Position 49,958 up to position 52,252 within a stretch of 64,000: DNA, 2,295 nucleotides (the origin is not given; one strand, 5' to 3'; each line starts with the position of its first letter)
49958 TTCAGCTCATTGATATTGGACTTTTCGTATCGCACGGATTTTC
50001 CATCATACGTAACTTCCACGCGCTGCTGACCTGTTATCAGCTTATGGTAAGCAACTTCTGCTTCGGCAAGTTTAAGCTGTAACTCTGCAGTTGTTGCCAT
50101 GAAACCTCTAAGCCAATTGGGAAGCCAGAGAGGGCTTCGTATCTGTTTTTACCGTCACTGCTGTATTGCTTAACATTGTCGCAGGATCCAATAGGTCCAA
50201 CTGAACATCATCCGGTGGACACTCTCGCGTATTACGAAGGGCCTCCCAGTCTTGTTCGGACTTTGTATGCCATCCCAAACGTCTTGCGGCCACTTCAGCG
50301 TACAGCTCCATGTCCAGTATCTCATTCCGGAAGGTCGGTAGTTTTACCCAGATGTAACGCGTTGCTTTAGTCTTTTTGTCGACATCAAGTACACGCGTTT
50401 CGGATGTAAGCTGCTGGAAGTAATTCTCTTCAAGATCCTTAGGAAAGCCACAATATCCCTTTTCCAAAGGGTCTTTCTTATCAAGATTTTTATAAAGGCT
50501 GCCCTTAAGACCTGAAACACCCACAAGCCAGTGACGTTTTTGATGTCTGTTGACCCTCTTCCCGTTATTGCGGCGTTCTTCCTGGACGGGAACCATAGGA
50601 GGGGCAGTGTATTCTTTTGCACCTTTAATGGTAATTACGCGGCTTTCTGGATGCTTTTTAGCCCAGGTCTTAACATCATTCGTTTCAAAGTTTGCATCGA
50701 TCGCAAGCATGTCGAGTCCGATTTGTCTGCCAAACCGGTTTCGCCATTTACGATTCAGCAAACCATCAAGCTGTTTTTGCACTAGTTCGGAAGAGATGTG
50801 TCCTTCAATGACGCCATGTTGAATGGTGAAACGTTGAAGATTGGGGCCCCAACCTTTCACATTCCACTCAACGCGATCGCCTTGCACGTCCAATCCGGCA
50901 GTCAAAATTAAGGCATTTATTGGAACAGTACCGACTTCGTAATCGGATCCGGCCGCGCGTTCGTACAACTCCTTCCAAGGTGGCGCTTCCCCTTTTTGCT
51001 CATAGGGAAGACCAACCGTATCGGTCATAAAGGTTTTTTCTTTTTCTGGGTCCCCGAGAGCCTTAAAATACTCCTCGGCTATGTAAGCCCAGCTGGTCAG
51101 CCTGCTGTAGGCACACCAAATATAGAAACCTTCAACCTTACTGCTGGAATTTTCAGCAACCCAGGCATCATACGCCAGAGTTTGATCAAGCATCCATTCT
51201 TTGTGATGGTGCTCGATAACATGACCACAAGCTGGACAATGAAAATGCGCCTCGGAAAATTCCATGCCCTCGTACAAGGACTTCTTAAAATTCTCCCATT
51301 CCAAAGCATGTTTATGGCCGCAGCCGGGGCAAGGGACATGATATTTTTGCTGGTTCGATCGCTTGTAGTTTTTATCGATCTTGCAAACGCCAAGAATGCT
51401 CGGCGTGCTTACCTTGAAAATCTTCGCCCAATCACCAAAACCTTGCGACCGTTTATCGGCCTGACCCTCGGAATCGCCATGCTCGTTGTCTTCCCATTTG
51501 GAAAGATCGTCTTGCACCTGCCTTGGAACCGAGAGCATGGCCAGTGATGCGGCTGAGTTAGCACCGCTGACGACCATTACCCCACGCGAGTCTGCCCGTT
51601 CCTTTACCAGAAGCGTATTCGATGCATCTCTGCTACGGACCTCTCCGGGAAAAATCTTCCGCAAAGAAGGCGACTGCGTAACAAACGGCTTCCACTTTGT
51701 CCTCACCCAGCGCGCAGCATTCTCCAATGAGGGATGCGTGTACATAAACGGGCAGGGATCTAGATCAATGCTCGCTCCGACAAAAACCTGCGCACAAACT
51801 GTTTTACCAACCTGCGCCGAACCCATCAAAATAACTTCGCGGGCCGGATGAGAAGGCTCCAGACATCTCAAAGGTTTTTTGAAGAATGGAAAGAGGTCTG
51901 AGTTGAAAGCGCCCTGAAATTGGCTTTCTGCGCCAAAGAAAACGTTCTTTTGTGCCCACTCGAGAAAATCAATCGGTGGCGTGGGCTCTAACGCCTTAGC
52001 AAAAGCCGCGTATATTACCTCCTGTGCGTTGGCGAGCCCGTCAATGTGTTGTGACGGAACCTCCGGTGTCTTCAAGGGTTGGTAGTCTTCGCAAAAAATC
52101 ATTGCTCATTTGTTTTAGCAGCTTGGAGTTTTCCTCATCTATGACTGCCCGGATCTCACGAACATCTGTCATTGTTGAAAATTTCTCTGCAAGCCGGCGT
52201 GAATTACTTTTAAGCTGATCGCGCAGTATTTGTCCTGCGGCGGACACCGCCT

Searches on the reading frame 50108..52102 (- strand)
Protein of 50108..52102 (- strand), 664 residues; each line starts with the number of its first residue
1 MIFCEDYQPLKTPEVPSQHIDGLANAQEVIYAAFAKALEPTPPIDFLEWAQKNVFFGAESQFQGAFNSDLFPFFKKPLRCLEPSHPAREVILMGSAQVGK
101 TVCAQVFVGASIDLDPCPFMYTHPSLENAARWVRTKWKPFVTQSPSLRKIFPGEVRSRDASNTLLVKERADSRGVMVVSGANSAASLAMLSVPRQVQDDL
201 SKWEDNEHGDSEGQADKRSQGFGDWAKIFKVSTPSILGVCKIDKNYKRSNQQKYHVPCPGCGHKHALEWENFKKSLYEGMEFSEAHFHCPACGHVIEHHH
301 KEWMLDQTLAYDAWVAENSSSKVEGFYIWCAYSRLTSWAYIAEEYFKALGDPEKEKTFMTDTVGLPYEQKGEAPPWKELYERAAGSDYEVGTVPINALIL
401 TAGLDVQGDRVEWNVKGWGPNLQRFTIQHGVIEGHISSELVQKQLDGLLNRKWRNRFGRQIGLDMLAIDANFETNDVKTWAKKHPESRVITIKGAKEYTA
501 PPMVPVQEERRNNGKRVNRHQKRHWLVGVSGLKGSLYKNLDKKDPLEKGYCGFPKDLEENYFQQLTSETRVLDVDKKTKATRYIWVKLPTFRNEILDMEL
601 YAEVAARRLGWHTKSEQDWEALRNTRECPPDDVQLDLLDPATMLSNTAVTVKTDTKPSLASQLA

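Call 6: search_protein_families(library=pfam, proteins=[window:50108-52102:-], max_evalue=0.01)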
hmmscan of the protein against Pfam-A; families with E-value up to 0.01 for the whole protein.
window:50108-52102:- (664 aa): 3 families
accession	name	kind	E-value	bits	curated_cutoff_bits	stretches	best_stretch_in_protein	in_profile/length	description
PF20454.4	GpA_nuclease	-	2.6e-68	230.8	22.5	1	324-619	2-294/294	Terminase large subunit gpA, endonuclease domain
PF05876.18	GpA_ATPase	-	6.2e-55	187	25.6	1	60-307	1-244/247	Phage terminase large subunit gpA, ATPase domain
PF14354.12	Lar_restr_allev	-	0.004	17.8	28.6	0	257-297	5-36/58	Restriction alleviation protein Lar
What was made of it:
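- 50108..52102 (-): gpA-type terminase large subunit, the presumed cosN nuclease and packaging ATPase. PF05876, E 6e-55, and PF20454, E 3e-68 (call 6).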

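Call 7: search_protein_families(library=phrogs, proteins=[window:50108-52102:-], max_evalue=0.001)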
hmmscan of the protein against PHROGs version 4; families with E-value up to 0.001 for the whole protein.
window:50108-52102:- (664 aa): 9 families
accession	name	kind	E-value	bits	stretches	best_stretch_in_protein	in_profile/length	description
phrog_15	-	head and packaging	2.4e-183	613.5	1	23-636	334-945/1330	terminase large subunit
phrog_15657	-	unknown function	4.3e-27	96.1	1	320-509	24-211/230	-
phrog_21311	-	head and packaging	5.3e-27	96.1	1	124-319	2-194/218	terminase large subunit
phrog_16406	-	unknown function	5.7e-27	95.6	1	253-609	19-385/601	-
phrog_675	-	head and packaging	1.7e-24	87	1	81-521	51-475/576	terminase large subunit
phrog_3028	-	unknown function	7.2e-18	66.2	1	446-627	2-177/203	-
phrog_37509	-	unknown function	1.7e-16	61.8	1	492-625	2-134/189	-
phrog_3925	-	head and packaging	3.1e-07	31.2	1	24-150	21-144/150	terminase large subunit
phrog_4145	-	head and packaging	1.7e-06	28.5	1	27-211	12-193/209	terminase large subunit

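Call 10: find_related_loci(query=window:50108-52102:-, collection=genome_contigs, flank=8000)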
Query window:50108-52102:- (664 aa) in genome_contigs; peptide patterns used: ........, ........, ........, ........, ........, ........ (x = any residue, [..] = any of these).
29 stretches matched a pattern, but none encodes a relative of the query by tblastn (E <= 1e-3).
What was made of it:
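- Tried and rejected: It found nothing (call 10).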

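Call 16: find_related_loci(query=window:50108-52102:-, collection=viral_contigs, flank=8000)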
Query window:50108-52102:- (664 aa) in viral_contigs; peptide patterns used: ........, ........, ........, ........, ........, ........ (x = any residue, [..] = any of these).
13 stretches matched a pattern; 1 encode a relative of the query (tblastn E <= 1e-3); 1 distinct loci.
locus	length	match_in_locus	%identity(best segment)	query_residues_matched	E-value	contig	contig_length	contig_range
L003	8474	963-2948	77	1-664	0e+0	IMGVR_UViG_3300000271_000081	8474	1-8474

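Call 17: find_homologous_proteins(query=window:50108-52102:-, max_evalue=1e-50)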
Query window:50108-52102:- (664 aa): 701 proteins with E <= 1e-50 among 6117 candidates; the best 120 are listed.
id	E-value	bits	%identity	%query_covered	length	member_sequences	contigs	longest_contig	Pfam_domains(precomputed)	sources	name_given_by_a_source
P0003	0.0e+0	1575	100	100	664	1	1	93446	PF05876.19,PF20454.5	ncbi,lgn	-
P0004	0.0e+0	1224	77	100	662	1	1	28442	PF05876.19,PF20454.5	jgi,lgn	-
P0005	0.0e+0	1042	66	100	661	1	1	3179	PF05876.19,PF20454.5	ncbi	-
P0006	1.7e-298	1010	64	99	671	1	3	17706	PF05876.19,PF20454.5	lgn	-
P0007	1.1e-293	994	63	100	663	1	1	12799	PF05876.19,PF20454.5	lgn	-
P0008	4.6e-292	989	65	97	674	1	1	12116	PF05876.19,PF20454.5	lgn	-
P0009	2.8e-289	979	64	98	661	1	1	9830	PF05876.19,PF20454.5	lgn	-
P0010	3.0e-286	969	62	100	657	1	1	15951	PF05876.19,PF20454.5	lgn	-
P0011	7.9e-284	961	62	100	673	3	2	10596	PF05876.19,PF20454.5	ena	-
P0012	1.3e-282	957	62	100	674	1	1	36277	PF05876.19,PF20454.5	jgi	jgi:phage terminase large subunit GpA-like protein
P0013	2.9e-279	946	61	99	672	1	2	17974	PF05876.19,PF20454.5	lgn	-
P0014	6.4e-279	945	62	97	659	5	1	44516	PF05876.19,PF20454.5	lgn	-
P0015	9.3e-277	938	62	94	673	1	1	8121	PF05876.19,PF20454.5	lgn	-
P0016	1.0e-276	938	61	100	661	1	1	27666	PF05876.19,PF20454.5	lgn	-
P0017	1.1e-275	935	61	98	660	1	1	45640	PF05876.19,PF20454.5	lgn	-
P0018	1.4e-271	921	61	100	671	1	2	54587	PF05876.19,PF20454.5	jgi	jgi:phage terminase large subunit GpA-like protein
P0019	8.3e-265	899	60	97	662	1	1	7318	PF05876.19,PF20454.5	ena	-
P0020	2.0e-263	894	58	100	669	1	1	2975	PF05876.19,PF20454.5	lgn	-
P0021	6.7e-252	856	57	99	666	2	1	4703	PF05876.19,PF20454.5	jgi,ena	-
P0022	4.3e-249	847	61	89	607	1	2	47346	PF05876.19,PF20454.5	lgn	-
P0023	2.2e-247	841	57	95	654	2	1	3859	PF05876.19,PF20454.5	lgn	-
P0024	3.2e-246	837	57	98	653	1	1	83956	PF05876.19,PF20454.5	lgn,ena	-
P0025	9.4e-245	832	56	100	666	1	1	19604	PF05876.19,PF20454.5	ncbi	-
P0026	1.0e-242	826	59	92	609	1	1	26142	PF05876.19,PF20454.5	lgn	-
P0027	8.6e-241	819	57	95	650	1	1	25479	PF05876.19,PF20454.5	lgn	-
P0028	7.2e-236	803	67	73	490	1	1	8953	PF05876.19,PF20454.5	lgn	-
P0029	3.3e-235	801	55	97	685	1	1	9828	PF05876.19,PF20454.5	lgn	-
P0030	5.0e-235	800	54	100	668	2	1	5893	PF05876.19,PF20454.5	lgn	-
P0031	7.9e-235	799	56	92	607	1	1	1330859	PF05876.19,PF20454.5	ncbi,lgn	-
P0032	1.2e-234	799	56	97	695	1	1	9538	PF05876.19,PF20454.5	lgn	-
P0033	1.3e-234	799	55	96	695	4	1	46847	PF05876.19,PF20454.5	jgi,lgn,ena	-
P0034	6.9e-234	796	56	94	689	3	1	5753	PF05876.19,PF20454.5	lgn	-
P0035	9.9e-233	793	54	97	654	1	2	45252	PF05876.19,PF20454.5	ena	-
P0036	3.1e-231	788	55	95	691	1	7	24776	PF05876.19,PF20454.5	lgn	-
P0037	4.2e-231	787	56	92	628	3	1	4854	PF05876.19,PF20454.5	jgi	jgi:phage terminase large subunit GpA-like protein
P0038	5.5e-226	770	54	96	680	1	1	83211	PF05876.19,PF20454.5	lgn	-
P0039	1.5e-225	769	55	93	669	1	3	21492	PF05876.19,PF20454.5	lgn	-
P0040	1.7e-225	769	54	95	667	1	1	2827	PF05876.19,PF20454.5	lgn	-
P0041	6.3e-222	757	52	98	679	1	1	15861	PF05876.19,PF20454.5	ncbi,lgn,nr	ncbi:MAG: terminase [Alphaproteobacteria bacterium]|nr:terminase [Alphaproteobacteria bacterium]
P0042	8.6e-221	753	52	98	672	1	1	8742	PF05876.19,PF20454.5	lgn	-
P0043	5.4e-220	750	53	94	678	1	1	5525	PF05876.19,PF20454.5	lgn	-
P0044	1.3e-219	749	52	98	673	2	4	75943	PF05876.19,PF20454.5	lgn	-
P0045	1.1e-218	746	53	93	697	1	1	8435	PF05876.19,PF20454.5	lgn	-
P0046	5.4e-218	744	54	94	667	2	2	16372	PF05876.19,PF20454.5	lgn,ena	-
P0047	7.3e-215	734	51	98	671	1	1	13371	PF05876.19,PF20454.5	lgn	-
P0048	3.8e-206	705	51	96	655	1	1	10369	PF05876.19,PF20454.5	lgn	-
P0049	4.6e-199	681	49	95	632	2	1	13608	PF05876.19,PF20454.5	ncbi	ncbi:MAG: terminase gpA endonuclease subunit [Rhodospirillales bacterium]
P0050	1.7e-198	679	49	94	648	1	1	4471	PF05876.19,PF20454.5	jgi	jgi:phage terminase large subunit GpA-like protein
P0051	3.0e-197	675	50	93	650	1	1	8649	PF05876.19,PF20454.5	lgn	-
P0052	1.1e-195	670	47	96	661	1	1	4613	PF05876.19,PF20454.5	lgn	-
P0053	1.3e-195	670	49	97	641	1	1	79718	PF05876.19,PF20454.5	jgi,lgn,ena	-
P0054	1.6e-195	670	49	97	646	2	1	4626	PF05876.19,PF20454.5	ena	-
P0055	1.6e-195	670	48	93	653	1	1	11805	PF05876.19,PF20454.5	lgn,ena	-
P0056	2.4e-192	659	48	97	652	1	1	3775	PF05876.19,PF20454.5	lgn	-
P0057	3.1e-192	659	49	93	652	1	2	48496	PF05876.19,PF20454.5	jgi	jgi:phage terminase large subunit GpA-like protein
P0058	1.9e-190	653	50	93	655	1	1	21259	PF05876.19,PF20454.5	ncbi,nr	ncbi:MAG: phage terminase large subunit family protein [Magnetospirillum sp.]|nr:phage terminase lar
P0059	3.7e-189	649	48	93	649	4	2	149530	PF05876.19,PF20454.5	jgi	jgi:phage terminase large subunit GpA-like protein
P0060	5.6e-189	648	49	93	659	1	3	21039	PF05876.19,PF20454.5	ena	-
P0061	2.2e-188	646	49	95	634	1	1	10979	PF05876.19,PF20454.5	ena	-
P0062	4.0e-188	645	48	94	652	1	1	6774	PF05876.19,PF20454.5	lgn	-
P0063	4.1e-188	645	48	93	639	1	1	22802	PF05876.19,PF20454.5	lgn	-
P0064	4.4e-188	645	49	91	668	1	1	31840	PF05876.19,PF20454.5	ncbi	-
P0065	1.5e-187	643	49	93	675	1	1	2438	PF05876.19,PF20454.5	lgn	-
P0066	1.6e-187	643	48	97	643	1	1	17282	PF05876.19,PF20454.5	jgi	jgi:phage terminase large subunit GpA-like protein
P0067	3.3e-187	642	48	93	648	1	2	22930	PF05876.19,PF20454.5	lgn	-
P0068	3.7e-186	639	49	93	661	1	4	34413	PF05876.19,PF20454.5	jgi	jgi:phage terminase large subunit GpA-like protein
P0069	1.4e-185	637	48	93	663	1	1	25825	PF05876.19,PF20454.5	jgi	jgi:phage terminase large subunit GpA-like protein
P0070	4.2e-184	632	46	93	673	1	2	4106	PF05876.19,PF20454.5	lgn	-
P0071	4.9e-184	632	47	93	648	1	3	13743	PF05876.19,PF20454.5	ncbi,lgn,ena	-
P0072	3.8e-182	625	47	91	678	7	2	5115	PF05876.19,PF20454.5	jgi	jgi:phage terminase large subunit GpA-like protein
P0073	3.9e-182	625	47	93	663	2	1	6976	PF05876.19,PF20454.5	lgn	-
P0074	4.0e-181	622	47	94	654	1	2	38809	PF05876.19,PF20454.5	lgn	-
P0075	1.4e-180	620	47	93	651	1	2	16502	PF05876.19,PF20454.5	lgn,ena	-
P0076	1.8e-180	620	47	93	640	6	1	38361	PF05876.19,PF20454.5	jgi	jgi:phage terminase large subunit GpA-like protein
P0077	3.4e-180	619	45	97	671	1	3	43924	PF05876.19,PF20454.5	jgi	jgi:phage terminase large subunit GpA-like protein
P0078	1.6e-179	617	47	93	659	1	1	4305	PF05876.19,PF20454.5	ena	-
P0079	3.9e-179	615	50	88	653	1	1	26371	PF05876.19,PF20454.5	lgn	-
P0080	5.4e-179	615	47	93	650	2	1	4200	PF05876.19,PF20454.5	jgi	-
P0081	1.1e-178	614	48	93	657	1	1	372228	PF05876.19,PF20454.5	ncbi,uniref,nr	ncbi:phage terminase large subunit GpA-like protein [Ancylobacter sp. 3268]|uniref:phage terminase l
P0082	1.9e-178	613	47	92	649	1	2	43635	PF05876.19,PF20454.5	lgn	-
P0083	1.1e-177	611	45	97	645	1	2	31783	PF05876.19,PF20454.5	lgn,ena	-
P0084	1.4e-176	607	47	94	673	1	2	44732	PF05876.19,PF20454.5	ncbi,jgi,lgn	jgi:phage terminase large subunit GpA-like protein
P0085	1.5e-176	607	48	90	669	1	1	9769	PF05876.19,PF20454.5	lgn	-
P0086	1.6e-176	607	47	93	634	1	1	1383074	PF05876.19,PF20454.5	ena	-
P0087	1.6e-176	607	46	96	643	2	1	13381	PF05876.19,PF20454.5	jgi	jgi:phage terminase large subunit GpA-like protein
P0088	2.1e-176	606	46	93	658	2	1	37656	PF05876.19,PF20454.5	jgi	jgi:phage terminase large subunit GpA-like protein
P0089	2.3e-176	606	48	93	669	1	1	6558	PF05876.19,PF20454.5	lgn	-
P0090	7.6e-176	605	47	93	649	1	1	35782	PF05876.19,PF20454.5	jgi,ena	jgi:phage terminase large subunit GpA-like protein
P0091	7.8e-176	605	45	96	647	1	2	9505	PF05876.19,PF20454.5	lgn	-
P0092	9.9e-176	604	47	90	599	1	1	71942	PF05876.19,PF20454.5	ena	-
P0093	2.9e-175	603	45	96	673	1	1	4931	PF05876.19,PF20454.5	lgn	-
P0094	4.5e-175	602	48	90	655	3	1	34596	PF05876.19,PF20454.5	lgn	-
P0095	4.8e-175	602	47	93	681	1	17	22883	PF05876.19,PF20454.5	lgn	-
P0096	4.9e-175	602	46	93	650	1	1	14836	PF05876.19,PF20454.5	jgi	jgi:phage terminase large subunit GpA-like protein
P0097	5.7e-175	602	45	96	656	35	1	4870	PF05876.19,PF20454.5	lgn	-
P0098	8.5e-175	601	46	93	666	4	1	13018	PF05876.19,PF20454.5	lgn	-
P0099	1.2e-174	601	46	95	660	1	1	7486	PF05876.19,PF20454.5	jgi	jgi:phage terminase large subunit GpA-like protein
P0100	1.8e-174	600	47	90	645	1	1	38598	PF05876.19,PF20454.5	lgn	-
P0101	2.0e-174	600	44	96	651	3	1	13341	PF05876.19,PF20454.5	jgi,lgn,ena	-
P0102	4.0e-174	599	45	96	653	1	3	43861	PF05876.19,PF20454.5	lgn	-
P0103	4.1e-174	599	46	93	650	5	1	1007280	PF05876.19,PF20454.5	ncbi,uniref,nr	ncbi:phage terminase large subunit family protein [Aestuariivirga litoralis]|uniref:phage terminase 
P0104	4.9e-174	599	46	93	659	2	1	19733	PF05876.19,PF20454.5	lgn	-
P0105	5.6e-174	598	48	90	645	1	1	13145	PF05876.19,PF20454.5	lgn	-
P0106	7.7e-174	598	45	96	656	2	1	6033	PF05876.19,PF20454.5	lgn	-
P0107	7.9e-174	598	47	89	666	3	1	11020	PF05876.19,PF20454.5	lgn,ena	-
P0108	8.4e-174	598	46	93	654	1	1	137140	PF05876.19,PF20454.5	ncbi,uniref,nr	ncbi:phage terminase large subunit family protein [Thalassovita aquimarina]|uniref:Phage terminase l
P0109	1.1e-173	597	46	93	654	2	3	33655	PF05876.19,PF20454.5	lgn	-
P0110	5.0e-173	595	45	93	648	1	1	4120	PF05876.19,PF20454.5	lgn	-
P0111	5.6e-173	595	46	95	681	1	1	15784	PF05876.19,PF20454.5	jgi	jgi:phage terminase large subunit GpA-like protein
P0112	5.7e-173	595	46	96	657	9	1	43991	PF05876.19,PF20454.5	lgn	-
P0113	6.2e-173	595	45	97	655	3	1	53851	PF05876.19,PF20454.5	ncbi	-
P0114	7.8e-173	595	46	93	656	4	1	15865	PF05876.19,PF20454.5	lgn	-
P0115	1.5e-172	594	46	93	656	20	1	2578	PF05876.19,PF20454.5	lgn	-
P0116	1.6e-172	594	45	93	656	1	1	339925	PF05876.19,PF20454.5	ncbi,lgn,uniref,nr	ncbi:phage terminase large subunit GpA-like protein [Rubricella aquisinus]|uniref:Phage terminase la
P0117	1.7e-172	593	46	96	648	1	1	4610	PF05876.19,PF20454.5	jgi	jgi:phage terminase large subunit GpA-like protein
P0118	2.6e-172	593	46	93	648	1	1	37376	PF05876.19,PF20454.5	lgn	-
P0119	3.7e-172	592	45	93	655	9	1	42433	PF05876.19,PF20454.5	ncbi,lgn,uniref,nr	ncbi:phage terminase large subunit family protein [Leisingera sp. HS039]|uniref:phage terminase larg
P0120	4.6e-172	592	46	93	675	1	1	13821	PF05876.19,PF20454.5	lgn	-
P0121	4.7e-172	592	46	93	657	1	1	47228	PF05876.19,PF20454.5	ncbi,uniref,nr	ncbi:phage terminase large subunit family protein [Palleronia caenipelagi]|uniref:Terminase n=1 Tax=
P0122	6.6e-172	592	46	93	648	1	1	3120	PF05876.19,PF20454.5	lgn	-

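Call 18: find_encoding_contigs(protein=P0004, flank=10000, max_places=3)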
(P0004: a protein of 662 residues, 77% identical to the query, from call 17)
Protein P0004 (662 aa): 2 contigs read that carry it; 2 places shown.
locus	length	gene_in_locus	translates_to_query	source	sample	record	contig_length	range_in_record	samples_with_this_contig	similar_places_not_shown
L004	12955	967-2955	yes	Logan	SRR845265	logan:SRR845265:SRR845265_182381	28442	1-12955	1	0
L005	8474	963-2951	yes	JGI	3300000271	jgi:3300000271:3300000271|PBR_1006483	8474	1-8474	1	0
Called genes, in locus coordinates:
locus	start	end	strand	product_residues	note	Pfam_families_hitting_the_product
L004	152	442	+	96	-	-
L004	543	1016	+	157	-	-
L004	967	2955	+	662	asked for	PF05876:GpA_ATPase, PF20454:GpA_nuclease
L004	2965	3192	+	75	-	PF02831:gpW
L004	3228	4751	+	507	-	PF05136:Phage_portal_2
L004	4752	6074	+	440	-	PF25145:NfeD1b_N (weak), PF01343:Peptidase_S49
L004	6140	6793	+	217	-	PF02924:HDPD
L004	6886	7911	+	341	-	PF03864:Phage_cap_E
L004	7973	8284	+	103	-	PF05354:Phage_attach (weak)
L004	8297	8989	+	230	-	PF20039:DUF6441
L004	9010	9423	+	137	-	-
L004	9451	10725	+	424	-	PF18906:Phage_tube_2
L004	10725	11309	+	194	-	-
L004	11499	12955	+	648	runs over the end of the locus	PF20155:TMP_3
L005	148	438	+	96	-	-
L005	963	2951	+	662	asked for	PF05876:GpA_ATPase, PF20454:GpA_nuclease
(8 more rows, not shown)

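Call 19: find_encoding_contigs(protein=P0006, flank=10000, max_places=3)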
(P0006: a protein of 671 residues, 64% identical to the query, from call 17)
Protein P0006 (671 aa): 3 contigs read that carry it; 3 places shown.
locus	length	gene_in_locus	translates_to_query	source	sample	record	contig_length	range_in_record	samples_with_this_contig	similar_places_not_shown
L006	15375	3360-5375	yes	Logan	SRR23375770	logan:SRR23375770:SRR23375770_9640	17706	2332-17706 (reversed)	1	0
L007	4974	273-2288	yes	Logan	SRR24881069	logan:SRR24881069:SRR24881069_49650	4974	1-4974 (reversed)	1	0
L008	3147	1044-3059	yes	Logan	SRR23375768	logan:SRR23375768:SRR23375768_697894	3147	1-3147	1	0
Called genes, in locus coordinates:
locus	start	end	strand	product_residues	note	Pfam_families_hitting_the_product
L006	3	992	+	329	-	?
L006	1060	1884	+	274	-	-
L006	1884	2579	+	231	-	-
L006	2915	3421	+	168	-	-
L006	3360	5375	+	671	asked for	PF05876:GpA_ATPase, PF20454:GpA_nuclease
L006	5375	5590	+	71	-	-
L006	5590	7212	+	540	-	PF05136:Phage_portal_2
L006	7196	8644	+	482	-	PF25145:NfeD1b_N, PF01343:Peptidase_S49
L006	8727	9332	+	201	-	-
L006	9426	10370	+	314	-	PF10124:Mu-like_gpT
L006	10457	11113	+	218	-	-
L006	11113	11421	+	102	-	PF05354:Phage_attach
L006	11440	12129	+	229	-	PF20039:DUF6441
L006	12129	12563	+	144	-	-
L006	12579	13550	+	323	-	PF18906:Phage_tube_2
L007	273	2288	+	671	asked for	PF05876:GpA_ATPase, PF20454:GpA_nuclease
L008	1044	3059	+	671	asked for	PF05876:GpA_ATPase, PF20454:GpA_nuclease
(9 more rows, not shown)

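Call 37: find_related_loci(query=A2, collection=metagenome_contigs, flank=6000)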
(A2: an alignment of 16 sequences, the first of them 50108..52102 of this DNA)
Query A2 (664 aa) in metagenome_contigs; peptide patterns used: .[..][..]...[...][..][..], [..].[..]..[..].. (x = any residue, [..] = any of these).
287 stretches matched a pattern; 122 encode a relative of the query (tblastn E <= 1e-3); the best 80 are kept; 80 distinct loci.
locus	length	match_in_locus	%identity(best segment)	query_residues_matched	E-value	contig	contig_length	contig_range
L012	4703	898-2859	57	1-656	0e+0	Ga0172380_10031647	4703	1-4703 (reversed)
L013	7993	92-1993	55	1-639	0e+0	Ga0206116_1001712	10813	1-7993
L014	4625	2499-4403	49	23-664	0e+0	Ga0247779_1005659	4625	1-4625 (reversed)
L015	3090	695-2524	49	21-640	0e+0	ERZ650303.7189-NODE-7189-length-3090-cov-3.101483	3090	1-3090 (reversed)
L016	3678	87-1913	47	23-639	0e+0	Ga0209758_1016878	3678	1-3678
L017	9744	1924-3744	49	23-639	0e+0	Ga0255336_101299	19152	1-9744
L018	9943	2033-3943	44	23-657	2e-177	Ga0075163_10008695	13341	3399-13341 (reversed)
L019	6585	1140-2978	46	22-639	1e-178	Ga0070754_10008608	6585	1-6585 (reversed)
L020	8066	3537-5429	45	22-658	6e-177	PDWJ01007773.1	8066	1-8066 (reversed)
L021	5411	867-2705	46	22-639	2e-179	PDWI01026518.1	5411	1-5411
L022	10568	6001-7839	46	22-639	2e-174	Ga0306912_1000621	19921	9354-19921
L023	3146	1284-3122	46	22-639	0e+0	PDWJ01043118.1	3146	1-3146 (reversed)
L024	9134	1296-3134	46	22-639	3e-174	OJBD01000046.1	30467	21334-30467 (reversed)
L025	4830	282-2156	46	23-654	1e-178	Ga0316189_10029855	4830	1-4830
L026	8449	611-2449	45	22-639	1e-173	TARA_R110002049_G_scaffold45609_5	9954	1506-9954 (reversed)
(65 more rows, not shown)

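Call 46: find_related_loci(query=A2, collection=viral_contigs, flank=6000)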
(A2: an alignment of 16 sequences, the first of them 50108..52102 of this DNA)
Query A2 (664 aa) in viral_contigs; peptide patterns used: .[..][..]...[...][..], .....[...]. (x = any residue, [..] = any of these).
168 stretches matched a pattern; 111 encode a relative of the query (tblastn E <= 1e-3); the best 80 are kept; 80 distinct loci.
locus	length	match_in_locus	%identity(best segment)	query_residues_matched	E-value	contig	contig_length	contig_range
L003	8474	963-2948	77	1-664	0e+0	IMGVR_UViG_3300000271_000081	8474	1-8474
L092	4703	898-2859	57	1-656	0e+0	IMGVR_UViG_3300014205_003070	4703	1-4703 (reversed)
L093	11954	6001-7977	56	1-657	0e+0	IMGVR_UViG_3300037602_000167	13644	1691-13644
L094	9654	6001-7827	47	23-639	0e+0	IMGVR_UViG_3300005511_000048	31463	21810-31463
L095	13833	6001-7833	46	22-639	4e-180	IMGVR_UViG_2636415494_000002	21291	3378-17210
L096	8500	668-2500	47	23-639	2e-178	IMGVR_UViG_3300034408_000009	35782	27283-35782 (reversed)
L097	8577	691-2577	46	23-658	3e-178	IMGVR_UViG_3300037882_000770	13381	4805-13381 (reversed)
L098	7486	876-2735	46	23-653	2e-178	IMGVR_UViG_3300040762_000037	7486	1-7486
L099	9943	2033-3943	44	23-657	2e-177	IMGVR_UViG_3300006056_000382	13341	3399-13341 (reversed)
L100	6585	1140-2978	46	22-639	2e-178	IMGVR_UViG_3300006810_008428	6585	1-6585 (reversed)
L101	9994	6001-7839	46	22-639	2e-176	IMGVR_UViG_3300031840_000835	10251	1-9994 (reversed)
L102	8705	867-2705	46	22-639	5e-176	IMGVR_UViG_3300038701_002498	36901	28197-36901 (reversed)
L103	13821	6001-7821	45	23-637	6e-175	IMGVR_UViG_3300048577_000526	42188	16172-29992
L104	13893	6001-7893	46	23-649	6e-175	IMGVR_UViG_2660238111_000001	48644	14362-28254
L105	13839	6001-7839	46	22-639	7e-175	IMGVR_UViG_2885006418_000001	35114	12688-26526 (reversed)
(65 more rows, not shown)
